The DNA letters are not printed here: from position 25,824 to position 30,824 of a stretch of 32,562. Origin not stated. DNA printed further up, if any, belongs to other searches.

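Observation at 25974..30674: Giant single-polypeptide fusion of a sacsin-like GHKL ATPase to an SF2 DExH helicase in a mobile island: candidate undescribed defence or genome-surveillance system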

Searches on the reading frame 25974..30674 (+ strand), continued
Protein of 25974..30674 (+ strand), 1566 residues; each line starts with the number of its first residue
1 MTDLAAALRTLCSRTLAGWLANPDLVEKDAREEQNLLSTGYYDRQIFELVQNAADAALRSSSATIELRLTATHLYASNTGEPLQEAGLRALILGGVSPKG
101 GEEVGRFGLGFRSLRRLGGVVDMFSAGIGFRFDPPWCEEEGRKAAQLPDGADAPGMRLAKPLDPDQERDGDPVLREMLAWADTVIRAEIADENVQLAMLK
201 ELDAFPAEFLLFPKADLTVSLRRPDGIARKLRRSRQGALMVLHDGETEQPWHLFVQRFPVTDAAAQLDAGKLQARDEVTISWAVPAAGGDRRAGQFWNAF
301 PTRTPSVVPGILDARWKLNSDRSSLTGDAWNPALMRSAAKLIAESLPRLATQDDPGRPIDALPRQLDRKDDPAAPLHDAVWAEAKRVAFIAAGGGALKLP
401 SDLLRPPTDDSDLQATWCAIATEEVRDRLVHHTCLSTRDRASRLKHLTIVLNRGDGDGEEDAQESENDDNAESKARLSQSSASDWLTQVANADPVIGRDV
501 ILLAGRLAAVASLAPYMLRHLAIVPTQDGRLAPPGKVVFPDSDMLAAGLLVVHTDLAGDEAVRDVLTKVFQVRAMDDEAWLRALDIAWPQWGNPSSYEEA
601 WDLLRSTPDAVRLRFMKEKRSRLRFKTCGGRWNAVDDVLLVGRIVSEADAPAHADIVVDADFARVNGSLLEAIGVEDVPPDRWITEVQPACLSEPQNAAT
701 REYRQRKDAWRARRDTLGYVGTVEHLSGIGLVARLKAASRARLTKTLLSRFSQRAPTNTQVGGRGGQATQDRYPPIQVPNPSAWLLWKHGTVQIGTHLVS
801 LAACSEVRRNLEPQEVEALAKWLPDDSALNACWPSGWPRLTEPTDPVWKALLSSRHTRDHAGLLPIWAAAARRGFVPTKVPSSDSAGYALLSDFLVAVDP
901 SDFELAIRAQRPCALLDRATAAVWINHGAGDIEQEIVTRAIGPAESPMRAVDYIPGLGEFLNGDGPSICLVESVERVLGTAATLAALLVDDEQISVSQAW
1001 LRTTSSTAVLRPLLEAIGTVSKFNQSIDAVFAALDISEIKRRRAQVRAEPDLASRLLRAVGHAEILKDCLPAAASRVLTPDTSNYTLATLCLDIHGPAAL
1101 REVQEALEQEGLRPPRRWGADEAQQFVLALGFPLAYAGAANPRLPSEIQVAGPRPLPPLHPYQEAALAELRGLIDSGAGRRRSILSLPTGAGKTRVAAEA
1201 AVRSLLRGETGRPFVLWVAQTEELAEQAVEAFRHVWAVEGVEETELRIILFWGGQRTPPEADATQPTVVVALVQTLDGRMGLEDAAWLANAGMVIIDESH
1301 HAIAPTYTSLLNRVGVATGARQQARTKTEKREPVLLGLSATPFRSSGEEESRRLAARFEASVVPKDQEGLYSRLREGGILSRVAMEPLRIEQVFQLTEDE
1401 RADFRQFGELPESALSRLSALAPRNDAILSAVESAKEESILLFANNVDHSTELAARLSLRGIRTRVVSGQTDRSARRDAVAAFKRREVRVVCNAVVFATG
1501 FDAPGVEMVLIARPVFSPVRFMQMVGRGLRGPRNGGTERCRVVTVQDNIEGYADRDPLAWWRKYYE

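Call 33: search_dna_similar(query=window:25974-30674:+, collection=plasmids, mode=protein, max_rows=25)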
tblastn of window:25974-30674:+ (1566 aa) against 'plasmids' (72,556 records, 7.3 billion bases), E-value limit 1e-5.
Records with a match: 316; places in all: 323; records where one place covers at least 80% of the query: 0.
Best place of each record, by identity: <60% 316.
By first word of the organism name: Acinetobacter 132; Pseudomonas 23; Nostoc 12; Klebsiella 10; Escherichia 7; Picosynechococcus 6; Apilactobacillus 6; Alicyclobacillus 5; Streptomyces 5; Pseudoalteromonas 5; and 75 more.
By predicted mobility (MOB-suite, as given by PLSDB): non-mobilizable 143; mobilizable 140; conjugative 33.
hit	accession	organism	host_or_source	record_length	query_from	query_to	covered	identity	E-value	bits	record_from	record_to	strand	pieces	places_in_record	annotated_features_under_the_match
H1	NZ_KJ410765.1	Arthrobacter sp. 68b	-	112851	2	681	43%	28.1%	8e-48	197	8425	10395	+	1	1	hypothetical protein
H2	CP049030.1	Rhodobacteraceae bacterium SC52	Apostichopus japonicus,pure ...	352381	1091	1565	30%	32.2%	4e-49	201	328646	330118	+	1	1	DEAD/DEAH box helicase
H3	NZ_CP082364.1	Bacillus badius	bacterial cell,soil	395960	1106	1562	29%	31.9%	1e-47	196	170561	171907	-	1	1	DEAD/DEAH box helicase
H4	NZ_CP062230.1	Mesorhizobium onobrychidis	Sainfoin,pure bacterial culture,Nodule ...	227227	1145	1566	27%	32.9%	9e-40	170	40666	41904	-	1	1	DEAD/DEAH box helicase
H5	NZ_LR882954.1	Planktothrix agardhii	-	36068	1089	1548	29%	29.5%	2e-36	159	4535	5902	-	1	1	DEAD/DEAH box helicase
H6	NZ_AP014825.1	Geminocystis sp. NIES-3709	-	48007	1122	1548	27%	30.8%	3e-38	165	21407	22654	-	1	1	DEAD/DEAH box helicase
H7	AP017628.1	Pleomorphomonas sp. SM30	-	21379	1182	1566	25%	33.9%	1e-35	157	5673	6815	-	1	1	type I restriction enzyme EcoKI subunit R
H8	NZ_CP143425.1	Roseobacter litoralis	Fucus vesiculosus var. spiralis,cell ...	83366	1181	1554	24%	34.8%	9e-40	170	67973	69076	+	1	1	DEAD/DEAH box helicase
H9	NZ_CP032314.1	Pannonibacter phragmitetus BB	cell culture,soil under ...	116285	1170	1554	25%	33.6%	2e-36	159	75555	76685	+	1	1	DEAD/DEAH box helicase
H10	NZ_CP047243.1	Trichormus variabilis 0441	cell culture,thermal spring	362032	1158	1548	25%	31.4%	4e-35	155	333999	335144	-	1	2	DEAD/DEAH box helicase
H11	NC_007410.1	Trichormus variabilis ATCC 29413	-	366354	1158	1548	25%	31.4%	4e-35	155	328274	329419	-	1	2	DEAD/DEAH box helicase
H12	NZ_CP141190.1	Hymenobacter sp. GOD-10R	single cell,Crepidiastrum sonchifolium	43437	1182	1561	24%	32.2%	4e-38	165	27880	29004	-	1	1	DEAD/DEAH box helicase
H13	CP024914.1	Cyanobacterium sp. HL-69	cell culture,enrichment cultures from ...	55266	1182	1548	23%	32.9%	8e-37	160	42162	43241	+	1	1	Type I restriction-modification system, restriction subunit R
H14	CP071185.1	Alicyclobacillus curvatus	water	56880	1159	1548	25%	30.9%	2e-26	126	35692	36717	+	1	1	DEAD/DEAH box helicase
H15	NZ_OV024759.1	Deinococcus radiodurans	-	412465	1150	1548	25%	29.5%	5e-23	115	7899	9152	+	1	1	DEAD/DEAH box helicase family protein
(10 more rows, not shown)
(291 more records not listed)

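Call 35: get_annotated_region(hit=H1, flank=8000)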
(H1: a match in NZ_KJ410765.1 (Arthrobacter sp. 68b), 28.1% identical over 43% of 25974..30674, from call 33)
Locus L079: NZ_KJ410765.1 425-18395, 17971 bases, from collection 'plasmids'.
description: Arthrobacter sp. 68b plasmid p2MP, complete sequence
organism: Arthrobacter sp. 68b (NCBI taxid 311808)
taxonomy: Bacteria; Actinomycetota; Actinomycetes; Micrococcales; Micrococcaceae; Arthrobacter; Arthrobacter sp. 68b
host: -; source: -; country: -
typing (MOB-suite, as given by PLSDB): mobilizable; replicon rep_cluster_1670; relaxase MOBP
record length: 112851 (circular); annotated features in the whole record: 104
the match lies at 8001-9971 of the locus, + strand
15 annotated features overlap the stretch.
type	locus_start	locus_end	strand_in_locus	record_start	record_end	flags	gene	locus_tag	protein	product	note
CDS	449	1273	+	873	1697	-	-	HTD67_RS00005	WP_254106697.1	AAA family ATPase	-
CDS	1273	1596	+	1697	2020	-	-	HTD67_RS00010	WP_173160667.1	hypothetical protein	-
CDS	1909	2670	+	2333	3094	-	-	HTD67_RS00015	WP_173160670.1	hypothetical protein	-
CDS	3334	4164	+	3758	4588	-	-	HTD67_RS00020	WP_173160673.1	hypothetical protein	-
CDS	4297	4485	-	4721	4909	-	-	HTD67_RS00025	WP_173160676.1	hypothetical protein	-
CDS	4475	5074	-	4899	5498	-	-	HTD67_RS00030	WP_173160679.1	recombinase family protein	GO:0006310 - DNA recombination [Evidence IEA]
CDS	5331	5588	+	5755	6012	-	-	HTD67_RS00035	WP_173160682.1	DUF2188 domain-containing protein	-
CDS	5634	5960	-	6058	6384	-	-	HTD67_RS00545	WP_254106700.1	universal stress protein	-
CDS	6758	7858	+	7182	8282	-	-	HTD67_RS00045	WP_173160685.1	DNA cytosine methyltransferase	GO:0006304 - DNA modification [Evidence IEA]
CDS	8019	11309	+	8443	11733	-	-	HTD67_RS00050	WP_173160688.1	hypothetical protein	-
CDS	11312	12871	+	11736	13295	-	-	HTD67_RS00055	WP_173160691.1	ATP-binding protein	-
CDS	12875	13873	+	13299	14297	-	-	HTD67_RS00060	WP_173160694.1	PD-(D/E)XK motif protein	-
CDS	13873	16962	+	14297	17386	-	-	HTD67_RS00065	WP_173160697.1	Z1 domain-containing protein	-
CDS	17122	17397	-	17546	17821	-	-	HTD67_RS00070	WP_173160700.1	hypothetical protein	-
CDS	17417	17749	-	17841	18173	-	-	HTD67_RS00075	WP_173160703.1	hypothetical protein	-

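Call 45: search_protein_families(library=padloc, proteins=[L079:8019-11309:+, L079:11312-12871:+, L079:12875-13873:+, L079:13873-16962:+], max_evalue=0.001)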
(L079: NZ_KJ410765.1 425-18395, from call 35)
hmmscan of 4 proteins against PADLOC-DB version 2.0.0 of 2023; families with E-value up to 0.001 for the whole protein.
L079:8019-11309:+ (1096 aa): 9 families
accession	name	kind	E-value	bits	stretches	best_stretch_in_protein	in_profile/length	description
PDLC03964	TmtA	-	2.7e-47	159.6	1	9-395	21-413/1538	-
PDLC03971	TmtA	-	2.3e-36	122.9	1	25-388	45-458/1782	-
PDLC03965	TmtA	-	7.5e-31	105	1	32-390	28-399/1370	-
PDLC03968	TmtA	-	2.1e-27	93.3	1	39-396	79-428/1486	-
PDLC03966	TmtA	-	3.1e-27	92.9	1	20-389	29-427/1655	-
PDLC03972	TmtA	-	7.5e-27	91.8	1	41-395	47-400/1302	-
PDLC03970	TmtA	-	4.4e-20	69.3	2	41-110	68-135/1552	-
PDLC03969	TmtA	-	5.1e-17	58.8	1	86-314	95-313/1563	-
PDLC03967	TmtA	-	4e-08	30.1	1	31-103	34-109/1063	-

L079:11312-12871:+ (519 aa): 1 family
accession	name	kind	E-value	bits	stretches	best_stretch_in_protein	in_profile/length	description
PDLC02204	MzaB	-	6.8e-20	69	1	26-313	18-299/500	-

L079:12875-13873:+ (332 aa): 1 family
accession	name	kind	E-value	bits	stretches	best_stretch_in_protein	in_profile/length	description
PDLC02206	MzaD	-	4.6e-09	34.2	1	128-288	143-305/342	-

L079:13873-16962:+ (1029 aa): 2 families
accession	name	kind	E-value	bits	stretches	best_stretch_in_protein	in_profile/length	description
PDLC02205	MzaC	-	8e-61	204.1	2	367-744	282-648/952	-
PDLC03202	Helicase_II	-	6.2e-36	121.9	2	338-716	116-426/621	Type II helicase domain protein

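Call 54: search_protein_families(library=padloc, alignment_id=A5, max_evalue=1e-10)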
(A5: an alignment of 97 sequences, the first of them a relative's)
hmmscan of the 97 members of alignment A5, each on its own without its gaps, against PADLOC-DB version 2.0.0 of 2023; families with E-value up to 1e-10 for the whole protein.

A. member 1, L001:6092-6748:+ (218 aa): 0 families

B. families by the number of members that match (of 97 scanned): 317 families (the first 25 are shown)
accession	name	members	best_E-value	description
PDLC00132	GajB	4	2.5e-25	UrvD helicase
PDLC03802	RTasHel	4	8e-23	DRT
PDLC00117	GajB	4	5.5e-21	UrvD helicase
PDLC00104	GajB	4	4.5e-20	UrvD helicase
PDLC00129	GajB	4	6.4e-18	UrvD helicase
PDLC00106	GajB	4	2.6e-14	UrvD helicase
PDLC00127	GajB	4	4.3e-14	UrvD helicase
PDLC04135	mad3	3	4.8e-57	mads_3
PDLC02980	AriA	3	7.8e-29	-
PDLC00112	GajB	3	6.9e-19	UrvD helicase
PDLC00114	GajB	3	2e-18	UrvD helicase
PDLC00103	GajB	3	3.2e-17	UrvD helicase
PDLC00136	GajB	3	6e-17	UrvD helicase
PDLC00119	GajB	3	3.8e-16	UrvD helicase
PDLC00130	GajB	3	1.3e-15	UrvD helicase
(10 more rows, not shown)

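Call 58: find_encoding_contigs(protein=P0001, flank=10000, max_places=4)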
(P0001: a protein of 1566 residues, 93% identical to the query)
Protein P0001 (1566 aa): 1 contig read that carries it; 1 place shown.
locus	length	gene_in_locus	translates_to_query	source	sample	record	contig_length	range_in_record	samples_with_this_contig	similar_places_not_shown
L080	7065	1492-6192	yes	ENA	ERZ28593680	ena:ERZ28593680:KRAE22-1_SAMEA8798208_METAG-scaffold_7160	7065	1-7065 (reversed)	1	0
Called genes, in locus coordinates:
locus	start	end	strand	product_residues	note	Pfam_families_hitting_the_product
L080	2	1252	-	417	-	?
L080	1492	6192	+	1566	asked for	PF00270:DEAD, PF04851:ResIII, PF00271:Helicase_C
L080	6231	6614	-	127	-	-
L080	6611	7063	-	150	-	?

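Call 63: search_protein_families(library=pfam, proteins=[L079:8019-11309:+], max_evalue=1)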
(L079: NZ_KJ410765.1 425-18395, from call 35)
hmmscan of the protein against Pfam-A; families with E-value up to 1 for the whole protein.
L079:8019-11309:+ (1096 aa): 1 family
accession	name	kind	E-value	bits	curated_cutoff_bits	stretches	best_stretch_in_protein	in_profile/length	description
PF25794.1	SACS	-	4.2e-08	33.7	32.8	1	64-121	66-124/247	Sacsin domain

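Call 67: get_annotated_region(hit=H2, flank=6000)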
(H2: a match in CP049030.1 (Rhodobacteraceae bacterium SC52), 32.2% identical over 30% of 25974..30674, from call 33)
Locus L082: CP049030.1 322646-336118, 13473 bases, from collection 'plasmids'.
description: Rhodobacteraceae bacterium SC52 plasmid pSC52_2, complete sequence
organism: Rhodobacteraceae bacterium SC52 (NCBI taxid 2745590)
taxonomy: Bacteria; Pseudomonadota; Alphaproteobacteria; Rhodobacterales; Paracoccaceae; ; Rhodobacteraceae bacterium SC52
host: -; source: Apostichopus japonicus,pure culture,Intestine content; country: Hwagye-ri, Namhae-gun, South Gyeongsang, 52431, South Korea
typing (MOB-suite, as given by PLSDB): mobilizable; relaxase MOBP,MOBP
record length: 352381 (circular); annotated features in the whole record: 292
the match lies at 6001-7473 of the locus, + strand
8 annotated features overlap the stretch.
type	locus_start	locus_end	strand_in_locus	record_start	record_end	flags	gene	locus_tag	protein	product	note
CDS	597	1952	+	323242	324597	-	-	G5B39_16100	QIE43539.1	IS1380-like element IS1247 family transposase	-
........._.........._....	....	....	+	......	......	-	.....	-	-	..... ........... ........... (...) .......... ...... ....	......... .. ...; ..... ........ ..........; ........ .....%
CDS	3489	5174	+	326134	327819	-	-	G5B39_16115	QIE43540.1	hypothetical protein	-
CDS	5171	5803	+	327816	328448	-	-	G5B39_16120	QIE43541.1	hypothetical protein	-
CDS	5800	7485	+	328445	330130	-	-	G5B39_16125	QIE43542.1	DEAD/DEAH box helicase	-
CDS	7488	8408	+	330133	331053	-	-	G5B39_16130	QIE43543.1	hypothetical protein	-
CDS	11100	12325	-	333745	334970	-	-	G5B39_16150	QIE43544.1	IS3 family transposase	-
CDS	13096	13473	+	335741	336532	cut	-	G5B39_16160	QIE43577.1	ATP-binding protein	-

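Call 68: get_annotated_region(hit=H4, flank=6000)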
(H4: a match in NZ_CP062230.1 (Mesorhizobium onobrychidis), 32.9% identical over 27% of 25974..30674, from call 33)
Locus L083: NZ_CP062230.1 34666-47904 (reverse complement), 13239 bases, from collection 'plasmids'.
description: Mesorhizobium onobrychidis strain OM4 plasmid pOM4, complete sequence
organism: Mesorhizobium onobrychidis (NCBI taxid 2775404)
taxonomy: Bacteria; Pseudomonadota; Alphaproteobacteria; Hyphomicrobiales; Phyllobacteriaceae; Mesorhizobium; Mesorhizobium onobrychidis
host: -; source: Sainfoin,pure bacterial culture,Nodule tissue; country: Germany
typing (MOB-suite, as given by PLSDB): non-mobilizable; mating-pair formation MPF_T
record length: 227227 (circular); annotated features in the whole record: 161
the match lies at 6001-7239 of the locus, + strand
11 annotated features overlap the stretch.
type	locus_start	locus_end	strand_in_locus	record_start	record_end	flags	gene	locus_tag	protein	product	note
CDS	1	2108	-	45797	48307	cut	-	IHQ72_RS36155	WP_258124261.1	conjugal transfer protein TraA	-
CDS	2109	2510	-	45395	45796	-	-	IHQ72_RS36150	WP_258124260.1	MobC family plasmid mobilization relaxosome protein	-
CDS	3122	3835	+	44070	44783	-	-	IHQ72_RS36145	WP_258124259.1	ParA family protein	-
CDS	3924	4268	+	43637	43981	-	-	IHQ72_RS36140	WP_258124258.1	hypothetical protein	-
CDS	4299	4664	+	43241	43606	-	-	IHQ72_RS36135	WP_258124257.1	hypothetical protein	-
CDS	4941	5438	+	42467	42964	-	-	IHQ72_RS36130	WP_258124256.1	helix-turn-helix transcriptional regulator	-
CDS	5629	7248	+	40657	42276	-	-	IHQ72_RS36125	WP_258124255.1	DEAD/DEAH box helicase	-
CDS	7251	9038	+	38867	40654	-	-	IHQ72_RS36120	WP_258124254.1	ATP-binding protein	-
CDS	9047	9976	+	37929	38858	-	-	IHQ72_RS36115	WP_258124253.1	phospholipase D-like domain-containing protein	-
CDS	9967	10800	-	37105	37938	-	-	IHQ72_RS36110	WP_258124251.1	phosphoadenosine phosphosulfate reductase family protein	-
CDS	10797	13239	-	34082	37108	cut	-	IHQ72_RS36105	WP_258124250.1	ATP-binding protein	-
